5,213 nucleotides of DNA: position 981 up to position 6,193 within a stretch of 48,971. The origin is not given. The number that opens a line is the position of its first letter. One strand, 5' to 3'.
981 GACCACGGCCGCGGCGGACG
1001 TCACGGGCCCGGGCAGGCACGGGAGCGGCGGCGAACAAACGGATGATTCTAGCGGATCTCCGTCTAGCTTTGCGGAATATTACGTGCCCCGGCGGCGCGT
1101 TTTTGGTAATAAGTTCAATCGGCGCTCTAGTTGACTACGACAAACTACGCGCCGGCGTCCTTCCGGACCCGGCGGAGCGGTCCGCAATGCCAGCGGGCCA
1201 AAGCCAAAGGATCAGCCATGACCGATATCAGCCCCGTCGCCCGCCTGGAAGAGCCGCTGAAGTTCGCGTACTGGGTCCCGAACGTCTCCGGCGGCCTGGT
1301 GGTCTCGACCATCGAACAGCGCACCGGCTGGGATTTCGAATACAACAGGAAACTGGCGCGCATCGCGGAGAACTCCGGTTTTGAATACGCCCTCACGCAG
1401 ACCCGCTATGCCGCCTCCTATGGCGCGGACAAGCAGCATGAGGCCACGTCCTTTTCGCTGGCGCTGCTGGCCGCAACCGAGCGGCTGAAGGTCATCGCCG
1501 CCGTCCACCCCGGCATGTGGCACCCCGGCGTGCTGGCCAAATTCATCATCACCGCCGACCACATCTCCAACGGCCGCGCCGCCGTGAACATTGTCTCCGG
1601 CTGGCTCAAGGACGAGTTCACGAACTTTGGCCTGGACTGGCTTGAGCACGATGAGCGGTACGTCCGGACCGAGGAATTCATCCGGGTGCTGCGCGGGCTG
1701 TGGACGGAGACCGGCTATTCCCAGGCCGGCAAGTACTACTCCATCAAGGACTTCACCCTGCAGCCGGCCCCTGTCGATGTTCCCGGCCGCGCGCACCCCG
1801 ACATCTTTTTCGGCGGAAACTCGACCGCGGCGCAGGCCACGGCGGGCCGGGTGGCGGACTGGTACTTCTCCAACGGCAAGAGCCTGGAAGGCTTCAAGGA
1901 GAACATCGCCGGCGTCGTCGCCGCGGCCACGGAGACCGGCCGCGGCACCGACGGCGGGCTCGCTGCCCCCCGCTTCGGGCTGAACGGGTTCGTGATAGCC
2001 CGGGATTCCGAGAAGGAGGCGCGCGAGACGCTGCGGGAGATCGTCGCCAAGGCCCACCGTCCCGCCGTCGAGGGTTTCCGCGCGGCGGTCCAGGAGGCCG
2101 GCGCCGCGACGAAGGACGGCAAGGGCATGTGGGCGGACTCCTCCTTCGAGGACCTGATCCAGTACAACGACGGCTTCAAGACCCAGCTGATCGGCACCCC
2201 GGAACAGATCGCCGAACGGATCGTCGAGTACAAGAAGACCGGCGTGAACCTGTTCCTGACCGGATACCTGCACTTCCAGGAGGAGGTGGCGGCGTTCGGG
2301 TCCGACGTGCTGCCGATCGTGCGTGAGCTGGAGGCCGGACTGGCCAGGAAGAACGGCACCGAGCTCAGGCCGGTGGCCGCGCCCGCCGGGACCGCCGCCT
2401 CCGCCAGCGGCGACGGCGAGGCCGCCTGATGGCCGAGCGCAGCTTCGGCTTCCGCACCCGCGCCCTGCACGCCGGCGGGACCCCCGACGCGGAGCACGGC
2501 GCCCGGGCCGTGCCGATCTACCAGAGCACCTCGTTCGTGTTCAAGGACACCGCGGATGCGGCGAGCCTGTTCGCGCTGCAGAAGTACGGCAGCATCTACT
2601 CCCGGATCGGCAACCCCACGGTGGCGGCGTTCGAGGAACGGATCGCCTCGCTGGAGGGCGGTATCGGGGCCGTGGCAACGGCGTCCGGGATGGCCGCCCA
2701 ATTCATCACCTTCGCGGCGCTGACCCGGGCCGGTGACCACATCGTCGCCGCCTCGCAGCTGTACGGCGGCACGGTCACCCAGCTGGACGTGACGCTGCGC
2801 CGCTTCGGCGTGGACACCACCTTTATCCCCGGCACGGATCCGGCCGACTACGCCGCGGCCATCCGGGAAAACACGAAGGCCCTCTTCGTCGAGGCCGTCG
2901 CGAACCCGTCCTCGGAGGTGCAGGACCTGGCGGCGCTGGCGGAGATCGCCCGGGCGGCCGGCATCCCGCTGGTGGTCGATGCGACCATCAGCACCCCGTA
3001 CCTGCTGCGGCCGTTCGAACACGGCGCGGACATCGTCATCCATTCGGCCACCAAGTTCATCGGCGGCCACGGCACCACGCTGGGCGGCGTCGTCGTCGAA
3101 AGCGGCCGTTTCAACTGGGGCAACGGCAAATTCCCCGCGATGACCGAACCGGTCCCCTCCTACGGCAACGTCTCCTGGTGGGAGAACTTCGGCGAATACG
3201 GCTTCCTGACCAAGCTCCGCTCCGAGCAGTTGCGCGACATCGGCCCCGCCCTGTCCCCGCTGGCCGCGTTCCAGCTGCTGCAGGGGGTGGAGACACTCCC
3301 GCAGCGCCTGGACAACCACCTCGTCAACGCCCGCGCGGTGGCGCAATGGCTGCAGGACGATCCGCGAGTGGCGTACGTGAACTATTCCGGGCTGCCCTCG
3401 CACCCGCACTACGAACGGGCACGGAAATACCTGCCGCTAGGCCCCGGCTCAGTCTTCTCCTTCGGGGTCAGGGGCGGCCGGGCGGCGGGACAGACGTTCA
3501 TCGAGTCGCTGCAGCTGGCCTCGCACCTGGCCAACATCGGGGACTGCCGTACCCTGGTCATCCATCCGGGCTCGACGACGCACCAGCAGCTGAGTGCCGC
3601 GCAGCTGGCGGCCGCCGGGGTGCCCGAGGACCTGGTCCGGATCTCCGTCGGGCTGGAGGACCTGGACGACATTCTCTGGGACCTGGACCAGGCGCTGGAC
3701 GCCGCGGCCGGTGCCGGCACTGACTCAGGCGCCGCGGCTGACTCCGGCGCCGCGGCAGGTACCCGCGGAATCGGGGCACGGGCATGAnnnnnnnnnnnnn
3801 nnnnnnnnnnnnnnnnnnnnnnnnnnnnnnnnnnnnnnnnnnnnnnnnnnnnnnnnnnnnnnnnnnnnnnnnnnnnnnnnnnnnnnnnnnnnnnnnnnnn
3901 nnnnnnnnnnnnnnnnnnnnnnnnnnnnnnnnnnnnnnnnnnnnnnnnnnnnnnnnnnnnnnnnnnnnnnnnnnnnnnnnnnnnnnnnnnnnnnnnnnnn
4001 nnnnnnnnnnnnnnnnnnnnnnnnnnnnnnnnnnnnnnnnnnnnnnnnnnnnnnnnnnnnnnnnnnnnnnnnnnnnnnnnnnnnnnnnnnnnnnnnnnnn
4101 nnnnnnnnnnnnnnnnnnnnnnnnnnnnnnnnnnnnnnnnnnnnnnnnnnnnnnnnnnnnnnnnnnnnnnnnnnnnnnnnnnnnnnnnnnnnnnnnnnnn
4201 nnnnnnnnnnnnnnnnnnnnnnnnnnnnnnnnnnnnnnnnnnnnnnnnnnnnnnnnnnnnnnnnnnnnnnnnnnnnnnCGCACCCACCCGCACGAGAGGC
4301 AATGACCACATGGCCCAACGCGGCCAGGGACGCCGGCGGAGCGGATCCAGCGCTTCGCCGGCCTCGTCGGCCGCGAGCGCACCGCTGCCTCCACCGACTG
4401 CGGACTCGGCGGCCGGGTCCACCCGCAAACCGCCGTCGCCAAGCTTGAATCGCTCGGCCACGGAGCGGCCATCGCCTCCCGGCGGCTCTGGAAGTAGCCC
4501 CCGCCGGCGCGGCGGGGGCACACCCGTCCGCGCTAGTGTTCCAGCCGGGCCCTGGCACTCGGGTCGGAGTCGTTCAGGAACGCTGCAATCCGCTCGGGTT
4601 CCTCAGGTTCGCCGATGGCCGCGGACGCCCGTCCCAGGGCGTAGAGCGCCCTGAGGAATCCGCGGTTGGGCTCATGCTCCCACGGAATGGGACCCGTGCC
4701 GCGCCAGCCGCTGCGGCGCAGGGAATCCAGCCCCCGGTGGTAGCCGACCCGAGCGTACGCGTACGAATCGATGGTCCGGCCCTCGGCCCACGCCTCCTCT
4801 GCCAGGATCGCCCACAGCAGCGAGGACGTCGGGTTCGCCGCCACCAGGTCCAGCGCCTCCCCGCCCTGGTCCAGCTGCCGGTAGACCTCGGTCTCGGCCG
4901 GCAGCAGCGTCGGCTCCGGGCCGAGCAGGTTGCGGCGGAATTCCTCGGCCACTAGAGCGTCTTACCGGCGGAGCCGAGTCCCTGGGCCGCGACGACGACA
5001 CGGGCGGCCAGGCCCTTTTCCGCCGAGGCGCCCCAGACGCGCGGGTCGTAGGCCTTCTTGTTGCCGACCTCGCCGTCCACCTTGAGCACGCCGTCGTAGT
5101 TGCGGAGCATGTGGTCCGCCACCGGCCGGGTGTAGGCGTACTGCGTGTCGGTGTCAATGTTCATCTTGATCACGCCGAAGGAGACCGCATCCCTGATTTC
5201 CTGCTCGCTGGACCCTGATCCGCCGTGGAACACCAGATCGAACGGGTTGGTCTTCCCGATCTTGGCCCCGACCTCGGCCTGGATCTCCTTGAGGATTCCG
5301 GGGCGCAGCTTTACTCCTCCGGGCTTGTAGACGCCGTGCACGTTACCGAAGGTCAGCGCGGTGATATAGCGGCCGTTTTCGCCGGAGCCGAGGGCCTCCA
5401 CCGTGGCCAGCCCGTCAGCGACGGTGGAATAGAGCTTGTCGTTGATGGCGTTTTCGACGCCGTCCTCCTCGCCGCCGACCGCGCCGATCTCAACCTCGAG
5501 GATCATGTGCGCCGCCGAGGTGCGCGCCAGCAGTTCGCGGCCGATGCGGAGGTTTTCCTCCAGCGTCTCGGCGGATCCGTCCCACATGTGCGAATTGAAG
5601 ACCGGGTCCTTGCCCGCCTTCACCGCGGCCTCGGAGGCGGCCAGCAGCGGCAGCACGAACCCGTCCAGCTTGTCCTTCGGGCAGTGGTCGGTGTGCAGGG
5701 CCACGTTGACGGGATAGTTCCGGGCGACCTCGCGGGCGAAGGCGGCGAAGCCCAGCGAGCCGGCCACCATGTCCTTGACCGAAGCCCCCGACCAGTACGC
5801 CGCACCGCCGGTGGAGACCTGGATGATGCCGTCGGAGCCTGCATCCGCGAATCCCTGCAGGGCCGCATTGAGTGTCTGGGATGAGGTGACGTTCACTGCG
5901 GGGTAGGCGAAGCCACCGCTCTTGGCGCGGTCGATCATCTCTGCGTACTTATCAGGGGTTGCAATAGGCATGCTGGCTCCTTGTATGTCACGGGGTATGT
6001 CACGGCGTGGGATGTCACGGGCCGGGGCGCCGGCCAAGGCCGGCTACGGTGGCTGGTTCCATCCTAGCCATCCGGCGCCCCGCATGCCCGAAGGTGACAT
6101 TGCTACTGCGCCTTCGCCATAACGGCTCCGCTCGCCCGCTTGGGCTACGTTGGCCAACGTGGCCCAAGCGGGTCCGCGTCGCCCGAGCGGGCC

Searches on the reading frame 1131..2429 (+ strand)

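Call 7: search_protein_families(library=pfam, proteins=[window:1131-2429:+])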
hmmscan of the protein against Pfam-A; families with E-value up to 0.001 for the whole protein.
window:1131-2429:+ (432 aa): 1 family
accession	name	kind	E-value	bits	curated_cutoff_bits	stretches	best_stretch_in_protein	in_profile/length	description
PF00296.26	Bac_luciferase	-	4.7e-67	227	27.9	1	45-373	3-313/314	Luciferase-like monooxygenase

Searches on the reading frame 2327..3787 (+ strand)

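Call 7: search_protein_families(library=pfam, proteins=[window:2327-3787:+])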
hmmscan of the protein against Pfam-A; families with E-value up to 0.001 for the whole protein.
window:2327-3787:+ (486 aa): 6 families
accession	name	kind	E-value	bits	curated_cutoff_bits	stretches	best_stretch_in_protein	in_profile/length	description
PF01053.26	Cys_Met_Meta_PP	-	1.1e-125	419.6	27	1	44-457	2-380/381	Cys/Met metabolism PLP-dependent enzyme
PF00266.25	Aminotran_5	-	3.6e-06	26.6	21.5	1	170-251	127-209/371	Aminotransferase class-V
PF01041.23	DegT_DnrJ_EryC1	-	1e-05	25.4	19.8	1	97-220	24-147/360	DegT/DnrJ/EryC1/StrS aminotransferase family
PF00155.27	Aminotran_1_2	-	1.2e-05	25.1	19.7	1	90-219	34-186/361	Aminotransferase class I and II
PF01212.27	Beta_elim_lyase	-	0.00044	20.1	27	1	95-220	30-170/288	Beta-eliminating lyase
PF02347.22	GDC-P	-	0.00067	19.1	26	1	117-244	136-259/429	Glycine cleavage system P-protein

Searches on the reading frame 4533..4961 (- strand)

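Call 7: search_protein_families(library=pfam, proteins=[window:4533-4961:-])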
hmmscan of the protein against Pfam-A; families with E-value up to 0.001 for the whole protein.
window:4533-4961:- (142 aa): 1 family
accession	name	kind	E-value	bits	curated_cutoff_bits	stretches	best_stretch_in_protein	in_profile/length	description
PF11349.13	DUF3151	-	1.1e-54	184.4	28.4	1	14-138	2-126/127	Protein of unknown function (DUF3151)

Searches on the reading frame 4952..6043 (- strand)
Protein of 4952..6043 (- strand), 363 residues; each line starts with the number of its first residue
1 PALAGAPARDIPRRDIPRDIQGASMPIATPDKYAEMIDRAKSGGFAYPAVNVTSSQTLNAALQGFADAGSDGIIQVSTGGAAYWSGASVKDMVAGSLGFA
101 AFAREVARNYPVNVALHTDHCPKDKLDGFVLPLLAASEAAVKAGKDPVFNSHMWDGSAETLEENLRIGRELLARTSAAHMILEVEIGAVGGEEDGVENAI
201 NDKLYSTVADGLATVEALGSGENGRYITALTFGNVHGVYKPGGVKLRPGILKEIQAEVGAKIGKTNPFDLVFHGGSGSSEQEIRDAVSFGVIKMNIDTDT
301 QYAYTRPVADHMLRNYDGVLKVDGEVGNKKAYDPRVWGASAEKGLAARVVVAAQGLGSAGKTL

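Call 7: search_protein_families(library=pfam, proteins=[window:4952-6043:-])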
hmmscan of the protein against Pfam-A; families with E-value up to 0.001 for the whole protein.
window:4952-6043:- (363 aa): 1 family
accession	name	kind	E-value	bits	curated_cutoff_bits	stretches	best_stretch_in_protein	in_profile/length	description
PF01116.26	F_bP_aldolase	-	8.5e-74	249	25.5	1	32-361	2-277/277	Fructose-bisphosphate aldolase class-II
